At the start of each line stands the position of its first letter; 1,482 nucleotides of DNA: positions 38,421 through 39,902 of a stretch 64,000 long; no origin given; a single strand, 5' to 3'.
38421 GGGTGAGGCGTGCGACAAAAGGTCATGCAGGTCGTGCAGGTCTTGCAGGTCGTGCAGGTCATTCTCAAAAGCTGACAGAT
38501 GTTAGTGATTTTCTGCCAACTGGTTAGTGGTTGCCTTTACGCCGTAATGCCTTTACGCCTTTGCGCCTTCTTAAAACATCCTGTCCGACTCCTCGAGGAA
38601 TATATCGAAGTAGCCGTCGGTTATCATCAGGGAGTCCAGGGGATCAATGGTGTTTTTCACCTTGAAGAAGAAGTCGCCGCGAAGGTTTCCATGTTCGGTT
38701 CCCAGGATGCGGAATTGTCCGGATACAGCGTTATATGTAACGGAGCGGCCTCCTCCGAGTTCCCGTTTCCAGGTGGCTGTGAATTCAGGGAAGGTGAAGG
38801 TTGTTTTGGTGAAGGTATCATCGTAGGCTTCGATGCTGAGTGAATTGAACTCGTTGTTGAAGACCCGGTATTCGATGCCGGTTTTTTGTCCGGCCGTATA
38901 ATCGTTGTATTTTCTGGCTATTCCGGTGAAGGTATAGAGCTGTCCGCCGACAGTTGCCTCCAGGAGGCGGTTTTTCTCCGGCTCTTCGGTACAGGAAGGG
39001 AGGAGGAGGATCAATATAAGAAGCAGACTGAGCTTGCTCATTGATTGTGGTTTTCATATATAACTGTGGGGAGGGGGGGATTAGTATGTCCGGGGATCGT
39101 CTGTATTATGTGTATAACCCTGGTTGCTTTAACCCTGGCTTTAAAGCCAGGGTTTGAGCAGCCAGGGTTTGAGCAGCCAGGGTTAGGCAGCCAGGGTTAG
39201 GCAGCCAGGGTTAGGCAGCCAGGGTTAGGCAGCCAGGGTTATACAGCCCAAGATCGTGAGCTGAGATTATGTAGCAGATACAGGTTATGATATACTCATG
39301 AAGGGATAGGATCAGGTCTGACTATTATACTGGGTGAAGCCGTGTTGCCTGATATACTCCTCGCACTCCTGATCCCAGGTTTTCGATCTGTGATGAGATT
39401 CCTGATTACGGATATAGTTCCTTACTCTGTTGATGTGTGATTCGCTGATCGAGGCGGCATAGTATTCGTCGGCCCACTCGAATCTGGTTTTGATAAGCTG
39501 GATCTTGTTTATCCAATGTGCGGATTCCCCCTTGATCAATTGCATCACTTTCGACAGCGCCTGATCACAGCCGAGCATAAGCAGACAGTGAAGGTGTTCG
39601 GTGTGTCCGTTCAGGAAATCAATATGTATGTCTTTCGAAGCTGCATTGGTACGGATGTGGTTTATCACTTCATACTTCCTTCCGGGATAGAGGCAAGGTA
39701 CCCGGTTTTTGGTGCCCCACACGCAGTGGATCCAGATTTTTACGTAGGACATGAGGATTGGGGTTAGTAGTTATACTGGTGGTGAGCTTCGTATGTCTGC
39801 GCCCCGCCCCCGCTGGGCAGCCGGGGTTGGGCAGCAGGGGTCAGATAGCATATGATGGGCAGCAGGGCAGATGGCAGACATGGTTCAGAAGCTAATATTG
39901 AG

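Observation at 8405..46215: Genome-scale vocabulary of short tandem repeats and GC palindromes fills almost every intergenic space, with modules shared between distant loci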

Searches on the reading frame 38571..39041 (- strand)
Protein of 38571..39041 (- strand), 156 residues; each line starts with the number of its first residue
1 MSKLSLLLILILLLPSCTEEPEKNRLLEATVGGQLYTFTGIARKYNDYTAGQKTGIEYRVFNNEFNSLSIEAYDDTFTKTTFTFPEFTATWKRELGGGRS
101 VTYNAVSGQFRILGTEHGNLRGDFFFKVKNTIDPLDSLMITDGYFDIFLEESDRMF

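Call 10: search_protein_families(library=pfam, proteins=[window:38571-39041:-], max_evalue=0.01)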
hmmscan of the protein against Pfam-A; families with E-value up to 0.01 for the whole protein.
window:38571-39041:- (156 aa): 0 families

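Call 80: search_protein_families(library=ncbifam, proteins=[window:38571-39041:-], max_evalue=0.01)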
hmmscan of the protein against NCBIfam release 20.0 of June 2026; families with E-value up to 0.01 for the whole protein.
window:38571-39041:- (156 aa): 1 family
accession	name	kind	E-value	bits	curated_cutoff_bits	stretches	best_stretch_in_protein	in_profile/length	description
NF052634.1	Riean_0653_fam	subfamily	0.00026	22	57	0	1-147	1-174/176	Riean_0653 family protein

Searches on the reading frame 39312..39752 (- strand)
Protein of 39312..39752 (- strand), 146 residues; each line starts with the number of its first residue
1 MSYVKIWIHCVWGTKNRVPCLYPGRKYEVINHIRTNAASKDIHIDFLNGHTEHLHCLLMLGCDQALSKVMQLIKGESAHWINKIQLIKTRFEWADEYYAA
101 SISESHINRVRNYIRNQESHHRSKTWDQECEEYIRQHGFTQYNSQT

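Call 10: search_protein_families(library=pfam, proteins=[window:39312-39752:-], max_evalue=0.01)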
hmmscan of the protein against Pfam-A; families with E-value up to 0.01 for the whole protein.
window:39312-39752:- (146 aa): 1 family
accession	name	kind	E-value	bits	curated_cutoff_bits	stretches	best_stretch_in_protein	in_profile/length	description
PF01797.21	Y1_Tnp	-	4.7e-23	82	23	1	4-117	3-121/121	Transposase IS200 like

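Call 80: search_protein_families(library=ncbifam, proteins=[window:39312-39752:-], max_evalue=0.01)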
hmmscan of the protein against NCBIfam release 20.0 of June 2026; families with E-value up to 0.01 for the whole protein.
window:39312-39752:- (146 aa): 2 families
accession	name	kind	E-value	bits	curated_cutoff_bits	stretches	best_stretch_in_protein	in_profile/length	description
NF033573.1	transpos_IS200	equivalog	3.8e-14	53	55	1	3-116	8-126/126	IS200/IS605 family transposase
NF047646.1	REP_Tyr_transpos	equivalog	2e-05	24.5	80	1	29-116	34-129/146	REP-associated tyrosine transposase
